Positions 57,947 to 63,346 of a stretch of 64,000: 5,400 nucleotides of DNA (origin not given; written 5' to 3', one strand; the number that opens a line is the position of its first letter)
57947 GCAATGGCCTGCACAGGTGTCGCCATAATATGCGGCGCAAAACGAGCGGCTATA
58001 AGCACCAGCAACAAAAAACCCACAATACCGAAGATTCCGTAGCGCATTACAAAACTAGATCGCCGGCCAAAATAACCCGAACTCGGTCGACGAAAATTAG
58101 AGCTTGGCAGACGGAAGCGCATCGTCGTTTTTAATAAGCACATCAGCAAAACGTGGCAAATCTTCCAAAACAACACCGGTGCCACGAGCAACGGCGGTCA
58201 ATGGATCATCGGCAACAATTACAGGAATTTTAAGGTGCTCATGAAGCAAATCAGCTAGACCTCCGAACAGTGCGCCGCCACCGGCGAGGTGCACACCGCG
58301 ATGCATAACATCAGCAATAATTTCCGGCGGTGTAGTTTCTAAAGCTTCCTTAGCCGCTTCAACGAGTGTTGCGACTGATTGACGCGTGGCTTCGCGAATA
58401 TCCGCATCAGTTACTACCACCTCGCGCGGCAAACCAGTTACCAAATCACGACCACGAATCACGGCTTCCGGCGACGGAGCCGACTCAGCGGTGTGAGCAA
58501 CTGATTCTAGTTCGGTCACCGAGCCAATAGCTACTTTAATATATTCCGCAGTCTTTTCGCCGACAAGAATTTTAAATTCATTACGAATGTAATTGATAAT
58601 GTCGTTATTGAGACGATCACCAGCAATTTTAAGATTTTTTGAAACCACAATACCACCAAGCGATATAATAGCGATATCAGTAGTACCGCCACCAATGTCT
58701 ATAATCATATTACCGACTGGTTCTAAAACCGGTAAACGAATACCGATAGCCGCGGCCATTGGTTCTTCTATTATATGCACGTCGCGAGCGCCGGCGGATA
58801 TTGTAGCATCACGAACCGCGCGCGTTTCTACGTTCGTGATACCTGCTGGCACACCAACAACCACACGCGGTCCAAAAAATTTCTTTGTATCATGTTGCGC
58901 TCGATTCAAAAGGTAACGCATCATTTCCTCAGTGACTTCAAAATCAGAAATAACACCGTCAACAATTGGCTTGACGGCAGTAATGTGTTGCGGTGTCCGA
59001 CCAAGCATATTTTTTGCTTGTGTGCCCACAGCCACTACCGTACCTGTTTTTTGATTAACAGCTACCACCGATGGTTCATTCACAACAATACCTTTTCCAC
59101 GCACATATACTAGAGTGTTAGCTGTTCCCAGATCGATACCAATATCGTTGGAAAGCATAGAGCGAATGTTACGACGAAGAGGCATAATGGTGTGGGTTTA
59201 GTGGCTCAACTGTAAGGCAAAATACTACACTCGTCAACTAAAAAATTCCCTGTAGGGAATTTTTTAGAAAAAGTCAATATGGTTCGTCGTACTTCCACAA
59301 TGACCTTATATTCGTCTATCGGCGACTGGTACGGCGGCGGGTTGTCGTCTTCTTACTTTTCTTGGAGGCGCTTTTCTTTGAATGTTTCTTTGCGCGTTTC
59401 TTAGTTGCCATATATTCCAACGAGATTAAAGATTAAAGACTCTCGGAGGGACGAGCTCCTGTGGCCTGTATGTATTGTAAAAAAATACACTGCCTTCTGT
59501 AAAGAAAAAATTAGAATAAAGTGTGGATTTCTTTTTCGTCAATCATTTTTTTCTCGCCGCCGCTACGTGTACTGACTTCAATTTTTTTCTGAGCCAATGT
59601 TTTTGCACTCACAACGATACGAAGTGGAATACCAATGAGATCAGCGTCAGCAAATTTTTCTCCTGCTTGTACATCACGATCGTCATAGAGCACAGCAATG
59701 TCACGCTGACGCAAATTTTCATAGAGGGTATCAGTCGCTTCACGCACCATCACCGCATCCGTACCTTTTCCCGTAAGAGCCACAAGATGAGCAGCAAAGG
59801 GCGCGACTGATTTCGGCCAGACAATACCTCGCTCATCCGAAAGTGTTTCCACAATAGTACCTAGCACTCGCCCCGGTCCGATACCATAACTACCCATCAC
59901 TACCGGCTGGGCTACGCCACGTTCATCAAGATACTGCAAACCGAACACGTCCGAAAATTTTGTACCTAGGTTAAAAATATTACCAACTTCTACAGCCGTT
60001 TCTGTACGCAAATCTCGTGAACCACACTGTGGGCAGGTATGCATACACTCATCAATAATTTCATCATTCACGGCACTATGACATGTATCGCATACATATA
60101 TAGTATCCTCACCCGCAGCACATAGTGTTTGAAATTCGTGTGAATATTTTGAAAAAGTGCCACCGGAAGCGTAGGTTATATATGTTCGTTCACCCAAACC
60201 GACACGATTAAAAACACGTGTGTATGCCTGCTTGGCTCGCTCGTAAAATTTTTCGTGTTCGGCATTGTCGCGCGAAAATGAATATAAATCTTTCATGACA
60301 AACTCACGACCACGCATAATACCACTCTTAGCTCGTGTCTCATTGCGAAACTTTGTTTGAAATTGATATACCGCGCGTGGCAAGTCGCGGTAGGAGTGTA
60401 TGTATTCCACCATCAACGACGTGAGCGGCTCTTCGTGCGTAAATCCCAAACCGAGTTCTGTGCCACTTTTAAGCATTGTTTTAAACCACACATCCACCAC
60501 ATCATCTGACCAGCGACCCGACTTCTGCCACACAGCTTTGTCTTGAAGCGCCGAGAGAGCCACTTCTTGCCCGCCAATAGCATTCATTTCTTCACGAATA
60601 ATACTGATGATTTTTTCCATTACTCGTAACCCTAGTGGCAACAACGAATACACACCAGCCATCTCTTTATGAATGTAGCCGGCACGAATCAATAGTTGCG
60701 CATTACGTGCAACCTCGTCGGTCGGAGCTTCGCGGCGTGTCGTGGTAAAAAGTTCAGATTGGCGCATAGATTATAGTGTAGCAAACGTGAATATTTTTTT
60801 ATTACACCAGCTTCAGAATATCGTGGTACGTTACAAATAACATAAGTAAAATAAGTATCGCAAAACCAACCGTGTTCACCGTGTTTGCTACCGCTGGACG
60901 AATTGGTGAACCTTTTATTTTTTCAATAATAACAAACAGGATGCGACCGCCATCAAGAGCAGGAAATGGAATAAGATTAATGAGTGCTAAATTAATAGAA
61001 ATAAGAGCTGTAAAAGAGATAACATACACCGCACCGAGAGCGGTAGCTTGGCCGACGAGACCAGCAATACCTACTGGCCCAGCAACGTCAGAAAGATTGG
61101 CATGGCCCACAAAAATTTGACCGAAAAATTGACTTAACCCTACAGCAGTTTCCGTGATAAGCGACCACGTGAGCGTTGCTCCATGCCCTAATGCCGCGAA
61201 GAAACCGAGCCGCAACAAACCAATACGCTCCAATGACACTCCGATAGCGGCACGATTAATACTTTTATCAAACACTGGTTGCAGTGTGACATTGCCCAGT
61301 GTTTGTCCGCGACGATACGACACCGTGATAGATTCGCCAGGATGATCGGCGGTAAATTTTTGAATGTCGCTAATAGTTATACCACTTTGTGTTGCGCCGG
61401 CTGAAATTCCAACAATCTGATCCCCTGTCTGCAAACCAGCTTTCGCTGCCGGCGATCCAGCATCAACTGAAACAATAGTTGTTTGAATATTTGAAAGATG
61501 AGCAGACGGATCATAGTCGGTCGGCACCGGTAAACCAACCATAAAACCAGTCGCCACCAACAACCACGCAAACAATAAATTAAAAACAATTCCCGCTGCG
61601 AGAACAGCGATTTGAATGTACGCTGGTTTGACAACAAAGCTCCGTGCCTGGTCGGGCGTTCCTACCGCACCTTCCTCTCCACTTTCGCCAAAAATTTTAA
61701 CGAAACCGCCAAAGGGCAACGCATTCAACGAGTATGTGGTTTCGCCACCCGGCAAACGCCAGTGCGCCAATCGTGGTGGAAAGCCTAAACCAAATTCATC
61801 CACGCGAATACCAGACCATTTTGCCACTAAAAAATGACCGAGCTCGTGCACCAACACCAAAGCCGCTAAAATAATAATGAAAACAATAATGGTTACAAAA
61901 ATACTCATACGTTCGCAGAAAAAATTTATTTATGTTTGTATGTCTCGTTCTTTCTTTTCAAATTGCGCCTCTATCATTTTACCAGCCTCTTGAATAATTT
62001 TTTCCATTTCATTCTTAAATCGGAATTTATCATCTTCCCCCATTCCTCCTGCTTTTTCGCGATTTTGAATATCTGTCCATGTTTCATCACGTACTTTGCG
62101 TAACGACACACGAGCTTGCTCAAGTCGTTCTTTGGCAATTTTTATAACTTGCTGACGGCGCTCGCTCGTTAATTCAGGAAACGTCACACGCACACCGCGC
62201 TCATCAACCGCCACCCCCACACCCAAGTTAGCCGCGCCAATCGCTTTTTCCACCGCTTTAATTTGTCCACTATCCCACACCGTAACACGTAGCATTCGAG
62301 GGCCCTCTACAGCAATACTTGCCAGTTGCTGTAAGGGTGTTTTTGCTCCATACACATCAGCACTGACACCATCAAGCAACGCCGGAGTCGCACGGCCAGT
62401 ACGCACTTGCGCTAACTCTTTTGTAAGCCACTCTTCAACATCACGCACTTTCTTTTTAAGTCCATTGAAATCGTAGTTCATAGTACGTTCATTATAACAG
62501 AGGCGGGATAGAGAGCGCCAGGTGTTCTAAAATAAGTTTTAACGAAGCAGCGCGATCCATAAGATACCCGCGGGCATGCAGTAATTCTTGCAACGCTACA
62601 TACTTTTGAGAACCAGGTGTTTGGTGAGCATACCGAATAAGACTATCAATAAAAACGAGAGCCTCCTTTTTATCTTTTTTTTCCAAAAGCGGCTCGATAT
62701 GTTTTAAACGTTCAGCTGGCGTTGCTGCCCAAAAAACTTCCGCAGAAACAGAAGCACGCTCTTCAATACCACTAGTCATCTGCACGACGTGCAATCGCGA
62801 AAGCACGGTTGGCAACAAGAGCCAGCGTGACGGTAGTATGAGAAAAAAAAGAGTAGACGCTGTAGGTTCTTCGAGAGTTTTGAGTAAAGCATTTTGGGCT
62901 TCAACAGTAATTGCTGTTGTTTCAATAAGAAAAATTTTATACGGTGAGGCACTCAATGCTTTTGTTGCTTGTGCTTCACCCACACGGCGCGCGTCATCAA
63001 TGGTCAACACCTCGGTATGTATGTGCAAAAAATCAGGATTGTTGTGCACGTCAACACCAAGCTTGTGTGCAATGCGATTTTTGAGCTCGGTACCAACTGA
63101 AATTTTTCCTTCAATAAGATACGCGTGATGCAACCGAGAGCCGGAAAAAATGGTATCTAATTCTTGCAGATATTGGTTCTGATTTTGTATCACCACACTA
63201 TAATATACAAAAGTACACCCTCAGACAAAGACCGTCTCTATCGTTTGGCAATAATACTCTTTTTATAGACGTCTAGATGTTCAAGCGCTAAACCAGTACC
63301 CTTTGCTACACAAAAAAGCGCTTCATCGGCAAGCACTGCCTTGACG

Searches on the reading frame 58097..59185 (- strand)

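Call 54: search_protein_families(library=pfam, proteins=[window:58097-59185:-], max_evalue=0.00001)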
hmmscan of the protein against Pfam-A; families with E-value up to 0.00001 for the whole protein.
window:58097-59185:- (362 aa): 4 families
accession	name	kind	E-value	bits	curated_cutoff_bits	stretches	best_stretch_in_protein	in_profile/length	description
PF06723.19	MreB_Mbl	-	6.2e-131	436.5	27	1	12-343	1-322/327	MreB/Mbl protein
PF00012.26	HSP70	-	1e-12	47.6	20.6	1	87-206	112-240/599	Hsp70 protein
PF14450.12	FtsA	-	1.9e-10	41.6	31.8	1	161-326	2-111/127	Cell division protein FtsA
PF00022.25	Actin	-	1.4e-06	27.6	27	0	38-96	31-87/410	Actin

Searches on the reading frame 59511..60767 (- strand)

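Call 54: search_protein_families(library=pfam, proteins=[window:59511-60767:-], max_evalue=0.00001)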
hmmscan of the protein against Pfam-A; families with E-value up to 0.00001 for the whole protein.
window:59511-60767:- (418 aa): 2 families
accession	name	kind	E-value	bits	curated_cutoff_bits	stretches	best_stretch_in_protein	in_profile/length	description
PF00587.30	tRNA-synt_2b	-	3.2e-26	92.9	29.3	1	100-307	6-177/179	tRNA synthetase class II core domain (G, H, P, S and T)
PF03129.25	HGTP_anticodon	-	3.5e-15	56.4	21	1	341-415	14-88/94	Anticodon binding domain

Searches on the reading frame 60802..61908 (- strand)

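Call 54: search_protein_families(library=pfam, proteins=[window:60802-61908:-], max_evalue=0.00001)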
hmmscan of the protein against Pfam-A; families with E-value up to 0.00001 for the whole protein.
window:60802-61908:- (368 aa): 3 families
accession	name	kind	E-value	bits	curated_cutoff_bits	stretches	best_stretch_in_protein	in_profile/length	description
PF02163.28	Peptidase_M50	-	8.6e-56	189.2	27.2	1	10-355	2-221/221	Peptidase family M50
PF17820.7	PDZ_6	-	7.2e-09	35.7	27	1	145-200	2-54/54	PDZ domain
PF13180.12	PDZ_2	-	2.3e-06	28.3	27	1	142-209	13-78/80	PDZ domain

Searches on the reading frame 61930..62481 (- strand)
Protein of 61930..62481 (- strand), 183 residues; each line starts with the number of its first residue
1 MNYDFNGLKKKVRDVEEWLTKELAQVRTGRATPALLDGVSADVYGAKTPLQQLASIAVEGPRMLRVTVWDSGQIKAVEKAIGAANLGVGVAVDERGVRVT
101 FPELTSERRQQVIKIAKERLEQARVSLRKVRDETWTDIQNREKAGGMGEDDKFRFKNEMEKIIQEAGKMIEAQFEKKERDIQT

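Call 54: search_protein_families(library=pfam, proteins=[window:61930-62481:-], max_evalue=0.00001)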
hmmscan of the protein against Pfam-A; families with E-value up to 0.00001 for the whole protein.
window:61930-62481:- (183 aa): 1 family
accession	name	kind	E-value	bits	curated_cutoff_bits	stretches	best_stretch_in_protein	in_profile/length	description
PF01765.24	RRF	-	5.3e-49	166.6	29.7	1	19-181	1-163/164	Ribosome recycling factor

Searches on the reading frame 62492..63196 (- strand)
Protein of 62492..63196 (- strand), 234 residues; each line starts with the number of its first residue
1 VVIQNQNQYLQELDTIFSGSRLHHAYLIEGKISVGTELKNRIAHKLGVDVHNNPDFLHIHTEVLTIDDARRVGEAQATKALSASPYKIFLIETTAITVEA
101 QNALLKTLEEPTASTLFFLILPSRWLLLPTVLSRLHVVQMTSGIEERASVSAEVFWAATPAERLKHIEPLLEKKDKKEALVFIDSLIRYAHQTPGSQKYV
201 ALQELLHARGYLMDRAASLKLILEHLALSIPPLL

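Call 54: search_protein_families(library=pfam, proteins=[window:62492-63196:-], max_evalue=0.00001)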
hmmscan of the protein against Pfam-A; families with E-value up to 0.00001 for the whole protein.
window:62492-63196:- (234 aa): 1 family
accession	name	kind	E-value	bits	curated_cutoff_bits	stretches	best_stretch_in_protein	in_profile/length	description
PF13177.12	DNA_pol3_delta2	-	3.3e-20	73.1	27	1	49-141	64-158/161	DNA polymerase III, delta subunit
